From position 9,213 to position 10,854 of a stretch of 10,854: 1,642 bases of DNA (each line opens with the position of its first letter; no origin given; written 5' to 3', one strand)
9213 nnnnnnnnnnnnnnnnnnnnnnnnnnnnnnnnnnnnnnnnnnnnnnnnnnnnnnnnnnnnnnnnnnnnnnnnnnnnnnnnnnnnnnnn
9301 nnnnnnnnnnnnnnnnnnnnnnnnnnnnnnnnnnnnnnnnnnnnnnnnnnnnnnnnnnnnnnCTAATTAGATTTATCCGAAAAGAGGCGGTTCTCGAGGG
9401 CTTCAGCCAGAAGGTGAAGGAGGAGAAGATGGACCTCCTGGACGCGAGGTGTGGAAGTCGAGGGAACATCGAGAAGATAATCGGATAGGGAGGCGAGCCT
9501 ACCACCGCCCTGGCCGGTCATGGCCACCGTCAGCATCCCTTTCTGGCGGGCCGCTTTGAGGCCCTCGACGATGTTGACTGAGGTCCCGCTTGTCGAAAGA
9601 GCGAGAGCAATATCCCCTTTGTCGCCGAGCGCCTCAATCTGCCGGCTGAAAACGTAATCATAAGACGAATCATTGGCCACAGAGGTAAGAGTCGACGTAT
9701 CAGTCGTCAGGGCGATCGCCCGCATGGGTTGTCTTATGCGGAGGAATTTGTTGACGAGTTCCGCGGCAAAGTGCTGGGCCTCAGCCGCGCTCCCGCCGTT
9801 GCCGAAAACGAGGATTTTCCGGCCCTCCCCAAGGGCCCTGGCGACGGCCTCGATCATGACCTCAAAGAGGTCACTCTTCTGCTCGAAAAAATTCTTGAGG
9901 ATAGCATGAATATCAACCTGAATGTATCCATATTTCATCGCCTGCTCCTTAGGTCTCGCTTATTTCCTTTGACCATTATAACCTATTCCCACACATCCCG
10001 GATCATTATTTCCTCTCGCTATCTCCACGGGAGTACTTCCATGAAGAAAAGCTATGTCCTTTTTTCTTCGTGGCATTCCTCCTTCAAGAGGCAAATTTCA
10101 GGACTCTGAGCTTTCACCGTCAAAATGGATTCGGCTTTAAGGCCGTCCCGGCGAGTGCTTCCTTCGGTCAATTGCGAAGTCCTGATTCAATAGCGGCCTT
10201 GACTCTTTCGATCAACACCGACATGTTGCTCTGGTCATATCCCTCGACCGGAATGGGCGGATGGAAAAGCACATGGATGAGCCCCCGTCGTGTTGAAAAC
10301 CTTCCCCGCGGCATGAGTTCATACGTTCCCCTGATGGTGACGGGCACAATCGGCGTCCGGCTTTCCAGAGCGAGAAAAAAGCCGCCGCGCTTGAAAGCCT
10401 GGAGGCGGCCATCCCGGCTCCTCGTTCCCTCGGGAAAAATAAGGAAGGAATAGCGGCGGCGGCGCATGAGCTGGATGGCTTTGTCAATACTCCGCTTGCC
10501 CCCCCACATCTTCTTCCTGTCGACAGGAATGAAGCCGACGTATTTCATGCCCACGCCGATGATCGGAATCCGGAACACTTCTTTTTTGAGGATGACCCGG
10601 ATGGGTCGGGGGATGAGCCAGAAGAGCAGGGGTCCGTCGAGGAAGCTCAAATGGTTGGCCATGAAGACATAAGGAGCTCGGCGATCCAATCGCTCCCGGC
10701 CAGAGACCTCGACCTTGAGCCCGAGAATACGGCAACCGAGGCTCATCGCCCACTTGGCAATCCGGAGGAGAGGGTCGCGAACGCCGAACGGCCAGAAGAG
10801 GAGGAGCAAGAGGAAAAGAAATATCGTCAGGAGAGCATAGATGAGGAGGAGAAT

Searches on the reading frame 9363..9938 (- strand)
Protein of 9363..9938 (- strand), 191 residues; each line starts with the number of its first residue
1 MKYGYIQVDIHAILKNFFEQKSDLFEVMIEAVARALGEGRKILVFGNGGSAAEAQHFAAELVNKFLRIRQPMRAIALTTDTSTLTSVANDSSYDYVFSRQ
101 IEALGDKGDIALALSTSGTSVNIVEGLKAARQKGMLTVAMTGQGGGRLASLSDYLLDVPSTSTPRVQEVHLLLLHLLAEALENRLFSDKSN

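Call 3: search_protein_families(library=pfam, proteins=[window:9363-9938:-])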
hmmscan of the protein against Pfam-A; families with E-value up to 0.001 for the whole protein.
window:9363-9938:- (191 aa): 2 families
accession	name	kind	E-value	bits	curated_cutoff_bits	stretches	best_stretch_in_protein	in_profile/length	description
PF13580.11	SIS_2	-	1.5e-25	90.2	27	1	9-142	5-138/138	SIS domain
PF01380.27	SIS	-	1e-08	35.5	25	1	97-164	43-110/131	SIS domain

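Call 4: search_protein_families(library=ncbifam, proteins=[window:9363-9938:-])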
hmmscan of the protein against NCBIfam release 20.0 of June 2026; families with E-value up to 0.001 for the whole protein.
window:9363-9938:- (191 aa): 15 families
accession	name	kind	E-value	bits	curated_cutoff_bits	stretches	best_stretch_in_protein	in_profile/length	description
NF010546.0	PRK13936.1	equivalog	5.1e-60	202.6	276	1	25-189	29-196/197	phosphoheptose isomerase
TIGR00441.1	gmhA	equivalog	2.5e-54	183.5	209.45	1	32-182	4-154/154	D-sedoheptulose 7-phosphate isomerase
NF010547.0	PRK13938.1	equivalog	1.3e-42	145.7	320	1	38-188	44-194/196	D-sedoheptulose 7-phosphate isomerase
NF001628.0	PRK00414.1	equivalog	4e-41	140.8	265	1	10-184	13-189/192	D-sedoheptulose 7-phosphate isomerase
NF008138.0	PRK10886.1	equivalog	1.1e-39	136.3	352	1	30-189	32-194/196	DnaA initiator-associating protein DiaA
NF008458.0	PRK11337.1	equivalog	5e-10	38.8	378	1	19-165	121-246/293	MurR/RpiR family transcriptional regulator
NF040776.2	AlsR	equivalog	6.1e-08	31.9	400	1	16-164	106-233/279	transcriptional repressor AlsR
TIGR03127.2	RuMP_HxlB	equivalog_domain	1.8e-06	28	160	1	106-163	71-128/178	6-phospho-3-hexuloisomerase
NF002805.0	PRK02947.1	subfamily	2.4e-06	26.9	135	1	9-142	10-142/247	sugar isomerase domain-containing protein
NF041755.1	RuMP_HxlAB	equivalog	9e-06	24.9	500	1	106-164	287-345/391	bifunctional 3-hexulose-6-phosphate synthase/6-phospho-3-hexuloisomerase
NF003915.0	PRK05441.1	subfamily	1.1e-05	24.7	168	1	25-155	48-179/300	N-acetylmuramic acid 6-phosphate etherase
NF046059.1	NagB_SO3506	equivalog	2.7e-05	23.6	430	1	88-159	70-138/330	glucosamine-6-phosphate deaminase NagB-II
NF012026.0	PRK15482.1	equivalog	3.1e-05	23.6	408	1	106-163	181-238/285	HTH-type transcriptional regulator MurR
NF010701.0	PRK14101.1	equivalog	0.00015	20.1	920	1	29-159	458-566/638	bifunctional transcriptional regulator/glucokinase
NF008451.0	PRK11302.1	subfamily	0.0004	19.9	296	0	21-153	110-220/286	transcriptional regulator HexR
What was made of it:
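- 9363..9938 (-): gmhA-like SIS-domain gene (context). SIS_2 E 1.5e-25; the best NCBIfam matches are phosphoheptose isomerase models, below cutoff (calls 3, 4).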

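Call 73: find_encoding_contigs(protein=window:9363-9938:-, flank=10000, max_places=4)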
Protein window:9363-9938:- (191 aa): 3 contigs read that carry it; 3 places shown.
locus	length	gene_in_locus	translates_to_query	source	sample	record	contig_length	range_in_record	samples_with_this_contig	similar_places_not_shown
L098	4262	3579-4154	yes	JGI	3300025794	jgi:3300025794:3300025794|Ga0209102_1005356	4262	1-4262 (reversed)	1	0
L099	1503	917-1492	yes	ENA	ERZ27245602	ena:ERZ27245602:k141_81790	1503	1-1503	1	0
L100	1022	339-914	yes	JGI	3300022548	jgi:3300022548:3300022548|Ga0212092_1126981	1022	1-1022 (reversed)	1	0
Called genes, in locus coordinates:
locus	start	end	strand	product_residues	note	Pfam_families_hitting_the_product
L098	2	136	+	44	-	?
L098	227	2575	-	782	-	PF19510:DUF6044, PF09586:YfhO (weak)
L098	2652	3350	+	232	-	PF01553:Acyltransferase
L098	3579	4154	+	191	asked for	PF13580:SIS_2, PF01380:SIS (weak)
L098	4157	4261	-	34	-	?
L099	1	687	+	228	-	?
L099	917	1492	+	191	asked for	PF13580:SIS_2, PF01380:SIS (weak)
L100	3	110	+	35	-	?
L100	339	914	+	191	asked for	PF13580:SIS_2, PF01380:SIS (weak)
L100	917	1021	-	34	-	?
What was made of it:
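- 9363..9938 (-): Looking up its exact product led to contig L098 (call 73).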

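Call 74: search_protein_families(library=pfam, proteins=[L098:227-2575:-], max_evalue=0.1)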
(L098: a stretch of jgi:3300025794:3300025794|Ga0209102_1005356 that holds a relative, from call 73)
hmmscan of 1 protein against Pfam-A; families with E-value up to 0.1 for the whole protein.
L098:227-2575:- (782 aa): 2 families
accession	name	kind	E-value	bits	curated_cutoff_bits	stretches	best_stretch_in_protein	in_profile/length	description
PF09586.16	YfhO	-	4.3e-07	29.1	28.5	1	691-752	774-835/835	Bacterial membrane protein YfhO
PF19510.5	DUF6044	-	1.1e-06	27.8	27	1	91-252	81-240/564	Protein of unknown function (DUF6044)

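Call 75: search_solved_structures(query=L098:227-2575:-, max_evalue=1)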
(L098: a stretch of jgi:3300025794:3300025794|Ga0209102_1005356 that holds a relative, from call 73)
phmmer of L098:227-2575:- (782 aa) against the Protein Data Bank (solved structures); distinct sequences matched with E-value up to 1: 0.

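Call 78: find_homologous_proteins(query=L098:227-2575:-, max_evalue=1e-10)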
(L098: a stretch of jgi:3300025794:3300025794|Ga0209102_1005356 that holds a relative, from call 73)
Query L098:227-2575:- (782 aa): 406 proteins with E <= 1e-10 among 8000 candidates; the best 120 are listed.
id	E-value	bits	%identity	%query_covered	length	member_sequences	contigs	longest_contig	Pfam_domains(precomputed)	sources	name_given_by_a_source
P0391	0.0e+0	1769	100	100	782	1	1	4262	PF19510.6,PF09586.17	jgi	-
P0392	0.0e+0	1243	72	95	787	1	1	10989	PF09586.17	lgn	-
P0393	0.0e+0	1235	71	97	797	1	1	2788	PF09586.17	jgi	-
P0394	0.0e+0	1220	73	93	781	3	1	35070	PF09586.17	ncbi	ncbi:MAG: YfhO family protein [Candidatus Aminicenantales bacterium]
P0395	0.0e+0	1200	71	94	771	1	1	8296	PF19510.6,PF09586.17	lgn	-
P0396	0.0e+0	1074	63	95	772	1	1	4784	PF19510.6,PF09586.17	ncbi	-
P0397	0.0e+0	1031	68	86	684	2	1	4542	PF09586.17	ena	-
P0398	5.5e-294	996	60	92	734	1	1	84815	-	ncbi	-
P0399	1.7e-288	977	58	94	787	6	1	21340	PF09586.17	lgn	-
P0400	5.6e-265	900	52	99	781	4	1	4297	PF19510.6,PF09586.17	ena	-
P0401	1.5e-264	898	53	94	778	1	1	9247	PF09586.17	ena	-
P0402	4.9e-264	897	53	95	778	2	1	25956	PF09586.17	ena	-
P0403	1.8e-263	895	53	94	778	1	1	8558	PF09586.17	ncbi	ncbi:MAG: hypothetical protein ACXWGZ_02575 [Candidatus Aminicenantales bacterium]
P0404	2.1e-262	891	51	95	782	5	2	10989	PF09586.17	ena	-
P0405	3.0e-262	891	53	94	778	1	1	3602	PF09586.17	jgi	jgi:hypothetical protein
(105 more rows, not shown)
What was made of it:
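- The family is widespread in Aminicenantes (call 78).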

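Call 79: find_encoding_contigs(protein=P0394, flank=10000, max_places=2)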
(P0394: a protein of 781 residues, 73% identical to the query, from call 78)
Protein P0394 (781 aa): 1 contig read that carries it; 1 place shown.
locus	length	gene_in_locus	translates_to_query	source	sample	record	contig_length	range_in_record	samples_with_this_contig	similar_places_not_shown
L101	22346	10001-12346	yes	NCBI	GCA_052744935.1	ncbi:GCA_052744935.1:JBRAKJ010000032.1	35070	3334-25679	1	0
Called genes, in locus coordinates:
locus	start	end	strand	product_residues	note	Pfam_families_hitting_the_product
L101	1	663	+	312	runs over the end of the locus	PF01073:3Beta_HSD, PF01370:Epimerase, PF02719:Polysacc_synt_2 (weak), PF04321:RmlD_sub_bind, PF16363:GDP_Man_Dehyd, PF07993:NAD_binding_4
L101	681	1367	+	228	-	PF00535:Glycos_transf_2, PF10111:Glyco_tranf_2_2 (weak), PF13641:Glyco_tranf_2_3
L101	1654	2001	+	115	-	-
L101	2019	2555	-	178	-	PF03266:NTPase_1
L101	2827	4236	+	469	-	PF01145:Band_7, PF15975:Flot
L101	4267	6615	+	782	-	PF00155:Aminotran_1_2, PF01041:DegT_DnrJ_EryC1 (weak)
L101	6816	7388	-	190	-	PF13580:SIS_2, PF01380:SIS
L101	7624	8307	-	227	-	PF01553:Acyltransferase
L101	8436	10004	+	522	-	-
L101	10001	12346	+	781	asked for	PF09586:YfhO (weak)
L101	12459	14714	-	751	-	PF00884:Sulfatase, PF01663:Phosphodiest (weak)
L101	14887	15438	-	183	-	PF07963:N_methyl, PF08334:T2SSG (weak)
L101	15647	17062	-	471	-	PF00072:Response_reg, PF00158:Sigma54_activat, PF14532:Sigma54_activ_2, PF07728:AAA_5, PF25601:AAA_lid_14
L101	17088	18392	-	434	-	PF25323:6TM_PilS, PF00512:HisKA, PF02518:HATPase_c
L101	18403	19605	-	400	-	PF28597:T2SSF_N (weak), PF00482:T2SSF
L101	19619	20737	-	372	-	PF00437:T2SSE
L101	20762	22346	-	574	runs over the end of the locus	PF05157:MshEN, PF00437:T2SSE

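Call 83: search_protein_families(library=pfam, proteins=[L101:8436-10004:+, L101:12459-14714:-, L101:1654-2001:+], max_evalue=0.05)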
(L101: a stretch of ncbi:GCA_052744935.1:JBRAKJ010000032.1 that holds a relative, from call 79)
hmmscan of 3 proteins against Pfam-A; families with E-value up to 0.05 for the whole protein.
L101:8436-10004:+ (522 aa): 0 families

L101:12459-14714:- (751 aa): 5 families
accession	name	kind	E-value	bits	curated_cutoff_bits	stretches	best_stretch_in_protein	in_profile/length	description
PF00884.28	Sulfatase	-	1.2e-50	173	25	1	215-495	2-300/301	Sulfatase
PF01663.27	Phosphodiest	-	2.7e-11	44.1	23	2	365-441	158-222/342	Type I phosphodiesterase / nucleotide pyrophosphatase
PF16347.10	SGSH_C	-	0.00022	21.9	29.3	1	453-563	10-132/154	N-sulphoglucosamine sulphohydrolase, C-terminal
PF02995.22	DUF229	-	0.00086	18.5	25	1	398-445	301-348/496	Protein of unknown function (DUF229)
PF16116.10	DUF4832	-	0.041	14.1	29.2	0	648-718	136-203/216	Domain of unknown function (DUF4832)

L101:1654-2001:+ (115 aa): 0 families

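Call 92: predict_structure(alignment_id=A7)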
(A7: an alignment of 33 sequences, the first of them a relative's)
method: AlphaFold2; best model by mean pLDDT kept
length: 782 residues; sequences in the alignment: 33
mean_pLDDT: 76.6   pTM: 0.80
mean pLDDT of the five models: 76.6, 76.4, 74.0, 72.9, 71.3
residues with pLDDT >= 90: 222; 70-90: 349; 50-70: 109; < 50: 102
segments of 3 or more residues with pLDDT < 50: 1-14, 74-85, 149-153, 254-300, 352-360, 772-782
pLDDT, mean of each block of 10 residues (from residue 1): 34 64 94 85 68 77 79 45 44 83 88 94 94 95 74 67 94 72 88 78 92 88 89 79 64 45 32 33 34 40 77 85 93 86 55 46 79 95 72 69 91 87 65 79 87 84 86 88 71 86 83 73 75 83 84 66 85 91 92 86 83 88 89 90 93 88 60 87 91 90 86 93 92 94 76 70 66 40 28
secondary structure, 60 per line:
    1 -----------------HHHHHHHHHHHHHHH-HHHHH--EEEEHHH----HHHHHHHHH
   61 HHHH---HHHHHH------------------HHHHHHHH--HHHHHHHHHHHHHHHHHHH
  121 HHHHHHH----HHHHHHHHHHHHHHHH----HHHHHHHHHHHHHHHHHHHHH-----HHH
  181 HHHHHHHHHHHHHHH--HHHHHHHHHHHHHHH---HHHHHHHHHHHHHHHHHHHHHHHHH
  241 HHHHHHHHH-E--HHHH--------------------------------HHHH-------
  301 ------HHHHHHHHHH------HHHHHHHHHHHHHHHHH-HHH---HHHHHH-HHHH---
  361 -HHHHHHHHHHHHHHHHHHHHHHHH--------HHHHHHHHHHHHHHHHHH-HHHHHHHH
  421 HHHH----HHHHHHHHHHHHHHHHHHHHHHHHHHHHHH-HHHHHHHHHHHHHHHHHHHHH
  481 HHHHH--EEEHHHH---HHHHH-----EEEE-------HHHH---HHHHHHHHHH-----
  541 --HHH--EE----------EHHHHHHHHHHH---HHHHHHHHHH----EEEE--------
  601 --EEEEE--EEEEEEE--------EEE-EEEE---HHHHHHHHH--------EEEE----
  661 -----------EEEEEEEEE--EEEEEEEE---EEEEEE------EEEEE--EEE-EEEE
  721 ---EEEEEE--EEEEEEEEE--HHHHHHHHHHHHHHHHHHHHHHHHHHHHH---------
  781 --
elements in order (helices of 4 or more, strands of 3 or more residues): H18-32 H34-38 E41-44 H52-64 H68-73 H92-99 H102-127 H132-147 H152-172 H178-195 H198-212 H216-249 H254-257 H290-293 H307-316 H323-339 H347-352 H354-357 H362-385 H394-411 H413-424 H429-458 H460-485 E488-490 H491-494 H498-502 E508-511 H519-522 H526-535 H561-571 H575-584 E589-592 E603-607 E610-616 E625-627 E629-632 H636-644 E653-656 E672-680 E683-690 E694-699 E706-710 E713-715 E717-720 E724-729 E732-740 H743-771

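Call 104: fold_search(model_id=the predicted structure, library=pdb)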
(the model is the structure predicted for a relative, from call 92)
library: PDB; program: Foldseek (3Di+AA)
matches with E <= 10: 295; with E <= 0.001: 6
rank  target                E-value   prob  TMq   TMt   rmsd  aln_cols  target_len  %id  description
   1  6w98_A                5.8e-06  1.00  0.39  0.25  22.2       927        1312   12  Single-Particle Cryo-EM Structure of Arabinofuranosyltransferase AftD from Mycobacteria (released 2020-05-13)
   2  6wbx                  7.2e-06  1.00  0.36  0.25  23.9       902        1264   13  Single-Particle Cryo-EM Structure of Arabinofuranosyltransferase AftD from Mycobacteria, Mutant R1389S Class 1 (released 2020-05-13)
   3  6wby                  1.9e-05  1.00  0.37  0.25  22.1       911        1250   11  Single-Particle Cryo-EM Structure of Arabinofuranosyltransferase AftD from Mycobacteria, Mutant R1389S Class 2 (released 2020-05-13)
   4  5f15                  4.7e-05  1.00  0.39  0.53   8.9       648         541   13  Crystal Structure of ArnT from Cupriavidus metallidurans bound to Undecaprenyl phosphate (released 2016-02-17)
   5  8b6l_I                2.8e-04  1.00  0.34  0.38  17.5       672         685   12  Subtomogram average of the human Sec61-TRAP-OSTA-translocon (released 2022-12-07)
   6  8agb_A                5.4e-04  1.00  0.33  0.39  12.7       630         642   13  Structure of yeast oligosaccharylransferase complex with lipid-linked oligosaccharide bound (released 2022-12-07)
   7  6ezn_F                1.2e-03  1.00  0.35  0.41  12.6       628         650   12  Cryo-EM structure of the yeast oligosaccharyltransferase (OST) complex (released 2018-01-17)
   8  9n9j_I                1.2e-03  1.00  0.37  0.41  15.0       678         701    9  Structure of a GRP94 folding intermediate engaged with a CCDC134- and FKBP11-bound secretory translocon (released 2025-11-19)
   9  8agc_A                1.3e-03  1.00  0.38  0.41  10.6       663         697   11  Structure of yeast oligosaccharylransferase complex with lipid-linked oligosaccharide and non-acceptor peptide bound (released 2022-12-07)
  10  8pn9_A                2.3e-03  1.00  0.36  0.41  11.7       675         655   10  Structure of human oligosaccharyltransferase OST-A complex bound to NGI-1 (released 2024-05-08)
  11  8if8_C                3.0e-03  1.00  0.32  0.40  15.6       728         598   10  Arabinosyltransferase AftA (released 2023-05-31)
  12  6s7t_A                3.7e-03  1.00  0.32  0.35  18.3       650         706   13  Cryo-EM structure of human oligosaccharyltransferase complex OST-B (released 2019-12-18)
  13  9ub7_B                3.4e-02  0.98  0.23  0.39  13.9       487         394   15  Structure of glycosylphosphatidylinositol transamidase,state 1 (released 2026-04-08)
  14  9i5k_A                7.5e-02  0.96  0.25  0.36  11.5       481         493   15  Structure of the Chaetomium thermophilum Pmt4 homodimer (C2 symmetry) (released 2025-12-24)
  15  6p25_A                9.9e-02  0.99  0.19  0.20   7.7       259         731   12  Structure of S. cerevisiae protein O-mannosyltransferase Pmt1-Pmt2 complex bound to the sugar donor and a peptide acce (released 2019-07-10)
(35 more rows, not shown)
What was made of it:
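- The top 12 Foldseek hits of its AF2 model (pLDDT 77, pTM 0.80) are all GT-C enzymes: AftD 6e-6, ArnT 5e-5, STT3, AftA (calls 92, 104).
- Tried and rejected: The Foldseek result was used instead (call 104).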

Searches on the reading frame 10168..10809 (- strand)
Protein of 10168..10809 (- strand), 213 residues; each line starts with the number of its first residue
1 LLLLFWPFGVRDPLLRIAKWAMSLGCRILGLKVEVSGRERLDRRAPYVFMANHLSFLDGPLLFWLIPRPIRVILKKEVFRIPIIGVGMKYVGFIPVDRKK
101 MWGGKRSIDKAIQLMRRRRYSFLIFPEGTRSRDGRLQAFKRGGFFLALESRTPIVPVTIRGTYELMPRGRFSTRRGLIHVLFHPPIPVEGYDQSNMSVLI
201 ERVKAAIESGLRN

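Call 3: search_protein_families(library=pfam, proteins=[window:10168-10809:-])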
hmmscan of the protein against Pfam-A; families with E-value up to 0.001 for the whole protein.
window:10168-10809:- (213 aa): 1 family
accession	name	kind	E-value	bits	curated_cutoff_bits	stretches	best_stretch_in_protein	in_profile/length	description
PF01553.26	Acyltransferase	-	8.6e-33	113.4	23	1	32-159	1-131/132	Acyltransferase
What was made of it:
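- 10168..10854 (-): plsC-like acyltransferase whose 5' end runs off the window. In L098 the YfhO-family GT-C candidate starts 77 bp beyond the plsC start, at window-equivalent about 10943-13291 (+). PF01553 E 9e-33 (call 3).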

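Call 4: search_protein_families(library=ncbifam, proteins=[window:10168-10809:-])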
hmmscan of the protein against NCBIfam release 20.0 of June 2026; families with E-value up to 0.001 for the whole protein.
window:10168-10809:- (213 aa): 9 families
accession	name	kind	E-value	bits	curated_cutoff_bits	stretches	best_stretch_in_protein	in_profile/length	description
TIGR00530.1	AGP_acyltrn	subfamily_domain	6.4e-30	103.6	102.95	1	30-159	1-129/130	1-acylglycerol-3-phosphate O-acyltransferase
NF006386.0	PRK08633.1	equivalog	2.5e-21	75.2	1221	1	31-164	427-556/1147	acyl-[ACP]--phospholipid O-acyltransferase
NF011593.0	PRK15018.1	equivalog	3.2e-18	66.4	501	1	27-208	47-226/245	1-acylglycerol-3-phosphate O-acyltransferase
NF005291.0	PRK06814.1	equivalog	4.9e-11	41.3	1349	1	31-163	439-567/1140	acyl-[ACP]--phospholipid O-acyltransferase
NF005959.0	PRK08043.1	equivalog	6e-10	38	886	1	31-188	14-162/719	bifunctional acyl-ACP--phospholipid O-acyltransferase/long-chain-fatty-acid--ACP ligase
NF052552.1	LyOrLpactfOlsARHOCB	equivalog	2.9e-09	36.3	300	1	23-159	67-200/271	lyso-ornithine lipid O-acyltransferase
NF052553.1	LyOrLpactfOlsABRUA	equivalog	3.6e-09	36.1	300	1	24-141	46-158/263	lyso-ornithine lipid O-acyltransferase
NF058536.1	LPAAT_acyl_YihG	equivalog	2.7e-07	30.2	260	1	30-91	67-131/290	1-acylglycerol-3-phosphate O-acyltransferase, YihG family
NF010621.0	PRK14014.1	domain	7e-07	28.6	186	1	30-98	72-143/301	acetyltransferase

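Call 72: find_encoding_contigs(protein=window:10168-10809:-, flank=10000, max_places=4)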
Protein window:10168-10809:- (213 aa): no gene with exactly this product is on record in the collection.
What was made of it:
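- Tried and rejected: The exact product of the truncated plsC ORF is not on record, because its 5' end lies outside the window (call 72).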
